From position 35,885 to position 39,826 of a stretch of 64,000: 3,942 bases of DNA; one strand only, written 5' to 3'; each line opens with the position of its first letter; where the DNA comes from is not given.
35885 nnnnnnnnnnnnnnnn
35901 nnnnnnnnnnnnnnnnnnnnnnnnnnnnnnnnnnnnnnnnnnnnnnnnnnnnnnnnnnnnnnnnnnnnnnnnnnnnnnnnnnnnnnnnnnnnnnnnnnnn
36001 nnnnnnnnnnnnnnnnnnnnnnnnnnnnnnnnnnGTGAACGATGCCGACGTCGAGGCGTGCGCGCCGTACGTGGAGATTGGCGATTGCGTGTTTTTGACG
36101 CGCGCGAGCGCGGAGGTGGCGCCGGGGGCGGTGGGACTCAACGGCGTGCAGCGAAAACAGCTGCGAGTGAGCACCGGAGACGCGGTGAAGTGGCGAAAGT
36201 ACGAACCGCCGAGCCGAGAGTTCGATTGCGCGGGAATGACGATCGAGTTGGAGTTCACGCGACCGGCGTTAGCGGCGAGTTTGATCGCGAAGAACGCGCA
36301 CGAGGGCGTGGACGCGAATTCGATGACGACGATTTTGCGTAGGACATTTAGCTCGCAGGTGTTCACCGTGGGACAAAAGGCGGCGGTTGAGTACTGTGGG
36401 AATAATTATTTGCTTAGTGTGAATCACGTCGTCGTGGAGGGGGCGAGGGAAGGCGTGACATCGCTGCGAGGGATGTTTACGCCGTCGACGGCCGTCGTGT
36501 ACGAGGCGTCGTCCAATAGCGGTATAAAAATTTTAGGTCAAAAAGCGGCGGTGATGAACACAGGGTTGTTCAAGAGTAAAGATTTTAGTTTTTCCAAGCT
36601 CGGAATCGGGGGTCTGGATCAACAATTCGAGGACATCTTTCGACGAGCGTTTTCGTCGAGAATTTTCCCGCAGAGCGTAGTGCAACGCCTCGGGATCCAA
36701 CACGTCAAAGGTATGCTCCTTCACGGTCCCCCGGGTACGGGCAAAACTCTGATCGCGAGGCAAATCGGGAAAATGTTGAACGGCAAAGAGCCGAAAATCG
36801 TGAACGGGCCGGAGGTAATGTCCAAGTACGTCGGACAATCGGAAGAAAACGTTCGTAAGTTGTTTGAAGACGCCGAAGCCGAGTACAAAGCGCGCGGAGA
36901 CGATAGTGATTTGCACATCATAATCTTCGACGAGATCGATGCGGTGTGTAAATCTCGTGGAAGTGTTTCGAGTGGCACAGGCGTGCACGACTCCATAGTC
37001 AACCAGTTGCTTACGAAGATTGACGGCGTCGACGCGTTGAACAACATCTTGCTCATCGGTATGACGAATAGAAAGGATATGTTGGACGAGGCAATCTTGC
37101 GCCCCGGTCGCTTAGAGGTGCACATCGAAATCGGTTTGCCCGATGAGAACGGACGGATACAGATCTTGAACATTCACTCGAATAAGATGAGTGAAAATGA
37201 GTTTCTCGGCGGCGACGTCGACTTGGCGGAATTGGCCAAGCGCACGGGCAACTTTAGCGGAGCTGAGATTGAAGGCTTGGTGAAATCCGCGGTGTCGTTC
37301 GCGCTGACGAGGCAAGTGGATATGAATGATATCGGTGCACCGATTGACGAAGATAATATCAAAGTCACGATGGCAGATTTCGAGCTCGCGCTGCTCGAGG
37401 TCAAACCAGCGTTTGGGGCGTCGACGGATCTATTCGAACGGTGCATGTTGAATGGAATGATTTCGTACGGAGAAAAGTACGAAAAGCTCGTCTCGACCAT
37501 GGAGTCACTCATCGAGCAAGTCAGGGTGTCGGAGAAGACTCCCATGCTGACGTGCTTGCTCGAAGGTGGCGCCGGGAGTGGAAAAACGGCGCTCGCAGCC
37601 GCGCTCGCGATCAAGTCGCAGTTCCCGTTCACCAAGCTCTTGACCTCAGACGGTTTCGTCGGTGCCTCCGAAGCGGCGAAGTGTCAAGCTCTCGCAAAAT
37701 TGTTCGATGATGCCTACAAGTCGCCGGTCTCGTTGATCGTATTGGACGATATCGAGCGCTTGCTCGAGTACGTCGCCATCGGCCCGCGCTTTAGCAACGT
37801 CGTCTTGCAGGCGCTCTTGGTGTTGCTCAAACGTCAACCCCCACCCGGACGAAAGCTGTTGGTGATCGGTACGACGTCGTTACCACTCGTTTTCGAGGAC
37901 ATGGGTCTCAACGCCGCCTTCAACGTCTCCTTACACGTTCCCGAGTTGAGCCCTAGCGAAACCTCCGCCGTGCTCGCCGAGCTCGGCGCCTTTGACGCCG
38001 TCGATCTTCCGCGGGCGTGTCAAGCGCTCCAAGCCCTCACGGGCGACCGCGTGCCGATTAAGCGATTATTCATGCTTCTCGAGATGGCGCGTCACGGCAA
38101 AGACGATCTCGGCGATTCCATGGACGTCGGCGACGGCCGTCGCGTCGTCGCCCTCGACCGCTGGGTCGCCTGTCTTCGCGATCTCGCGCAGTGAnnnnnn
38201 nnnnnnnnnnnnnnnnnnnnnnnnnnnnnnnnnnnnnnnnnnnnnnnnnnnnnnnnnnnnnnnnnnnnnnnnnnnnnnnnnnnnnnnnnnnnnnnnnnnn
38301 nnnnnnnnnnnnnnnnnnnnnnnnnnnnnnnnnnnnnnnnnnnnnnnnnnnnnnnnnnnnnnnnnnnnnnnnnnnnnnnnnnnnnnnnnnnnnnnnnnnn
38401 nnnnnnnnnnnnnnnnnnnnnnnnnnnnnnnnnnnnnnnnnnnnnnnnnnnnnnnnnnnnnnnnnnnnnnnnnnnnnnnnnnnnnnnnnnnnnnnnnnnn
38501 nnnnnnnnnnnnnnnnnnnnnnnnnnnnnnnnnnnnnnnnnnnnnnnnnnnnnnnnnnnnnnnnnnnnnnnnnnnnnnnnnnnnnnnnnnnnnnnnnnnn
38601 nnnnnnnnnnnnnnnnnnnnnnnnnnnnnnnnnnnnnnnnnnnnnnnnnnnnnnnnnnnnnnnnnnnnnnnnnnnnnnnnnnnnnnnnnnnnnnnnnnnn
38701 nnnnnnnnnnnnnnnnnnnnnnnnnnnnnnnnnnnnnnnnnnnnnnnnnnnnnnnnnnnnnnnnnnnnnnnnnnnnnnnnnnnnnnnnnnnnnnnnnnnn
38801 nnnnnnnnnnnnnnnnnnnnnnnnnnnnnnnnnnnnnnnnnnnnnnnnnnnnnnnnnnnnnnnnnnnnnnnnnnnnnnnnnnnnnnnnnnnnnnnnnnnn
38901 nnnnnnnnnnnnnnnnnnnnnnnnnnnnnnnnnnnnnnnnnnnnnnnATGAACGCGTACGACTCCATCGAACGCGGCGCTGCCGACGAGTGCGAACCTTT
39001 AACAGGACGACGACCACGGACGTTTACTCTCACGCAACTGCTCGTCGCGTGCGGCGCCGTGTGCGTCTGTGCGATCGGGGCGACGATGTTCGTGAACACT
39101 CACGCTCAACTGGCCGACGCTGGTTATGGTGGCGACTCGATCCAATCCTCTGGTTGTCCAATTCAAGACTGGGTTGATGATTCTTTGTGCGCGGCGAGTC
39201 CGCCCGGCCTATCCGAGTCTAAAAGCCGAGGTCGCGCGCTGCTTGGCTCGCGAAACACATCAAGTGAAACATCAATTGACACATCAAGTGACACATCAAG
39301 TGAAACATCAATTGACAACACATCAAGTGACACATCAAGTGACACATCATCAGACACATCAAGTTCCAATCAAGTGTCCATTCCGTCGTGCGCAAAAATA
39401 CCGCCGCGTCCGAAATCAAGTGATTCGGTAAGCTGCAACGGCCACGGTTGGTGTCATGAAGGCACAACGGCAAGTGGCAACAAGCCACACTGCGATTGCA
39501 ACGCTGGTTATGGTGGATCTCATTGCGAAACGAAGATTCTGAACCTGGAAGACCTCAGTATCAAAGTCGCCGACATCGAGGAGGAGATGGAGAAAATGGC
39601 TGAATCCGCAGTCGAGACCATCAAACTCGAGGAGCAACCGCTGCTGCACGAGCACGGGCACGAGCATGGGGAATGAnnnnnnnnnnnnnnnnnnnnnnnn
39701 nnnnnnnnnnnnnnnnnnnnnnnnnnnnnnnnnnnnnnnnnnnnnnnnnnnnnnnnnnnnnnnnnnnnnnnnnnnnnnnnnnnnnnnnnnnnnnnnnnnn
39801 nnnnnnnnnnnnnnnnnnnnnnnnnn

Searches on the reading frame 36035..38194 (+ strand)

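Call 13: search_protein_families(library=pfam, proteins=[window:36035-38194:+], max_evalue=0.01)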
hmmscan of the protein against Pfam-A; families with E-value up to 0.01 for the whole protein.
window:36035-38194:+ (719 aa): 36 families (the best 25 are shown)
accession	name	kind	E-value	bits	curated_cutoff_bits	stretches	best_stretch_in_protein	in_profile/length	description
PF00004.35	AAA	-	4.6e-48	163.4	21.2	2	227-368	1-131/131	ATPase family associated with various cellular activities (AAA)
PF17862.7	AAA_lid_3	-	1.4e-10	40.9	27.2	1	394-430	1-37/45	AAA+ lid domain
PF13191.12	AAA_16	-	8.7e-10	39.8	32.6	1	222-252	22-52/167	AAA ATPase domain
PF06068.19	TIP49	-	2.1e-08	34.2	23.8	1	489-557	39-103/347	TIP49 P-loop domain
PF07728.20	AAA_5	-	5.1e-08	33.4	22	1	227-303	2-77/139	AAA domain (dynein-related subfamily)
PF07724.20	AAA_2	-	9.7e-07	29.4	27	1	227-330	6-100/166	AAA domain (Cdc48 subfamily)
PF13401.12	AAA_22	-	2.1e-06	28.5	27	1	227-291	8-66/130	AAA domain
PF20720.3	nSTAND3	-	4.4e-06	26.9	27.2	0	227-306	20-100/155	Novel STAND NTPase 3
PF09848.15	SLFN-g3_helicase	-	3e-05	23.9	24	0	228-300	5-87/354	Schlafen group 3, DNA/RNA helicase domain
PF25199.1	nSTAND_NTPase5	-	5.4e-05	23.5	34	0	488-520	24-57/145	Novel STAND NTPase 5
PF02367.23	TsaE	-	7.7e-05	23.1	26.6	0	222-252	19-49/128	Threonylcarbamoyl adenosine biosynthesis protein TsaE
PF13245.12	AAA_19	-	8.5e-05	23.2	25.1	0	225-251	12-38/134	AAA domain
PF01078.27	Mg_chelatase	-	0.0001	22.2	20.3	0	226-250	24-48/207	Magnesium chelatase, subunit ChlI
PF05496.18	RuvB_N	-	0.00012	22.3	27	0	224-261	33-69/159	Holliday junction DNA helicase RuvB P-loop domain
PF05729.18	NACHT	-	0.00012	22.3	26.7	0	506-526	2-22/167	NACHT domain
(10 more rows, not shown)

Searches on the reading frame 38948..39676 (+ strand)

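Call 13: search_protein_families(library=pfam, proteins=[window:38948-39676:+], max_evalue=0.01)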
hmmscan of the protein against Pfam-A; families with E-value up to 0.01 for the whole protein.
window:38948-39676:+ (242 aa): 2 families
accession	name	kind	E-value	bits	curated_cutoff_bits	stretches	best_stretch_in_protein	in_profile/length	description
PF04863.19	EGF_alliinase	-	7e-05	23.6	25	1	160-196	15-51/55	Alliinase EGF-like domain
PF23106.1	EGF_Teneurin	-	0.0013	19.2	24.3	1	161-195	3-29/30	Teneurin-like EGF domain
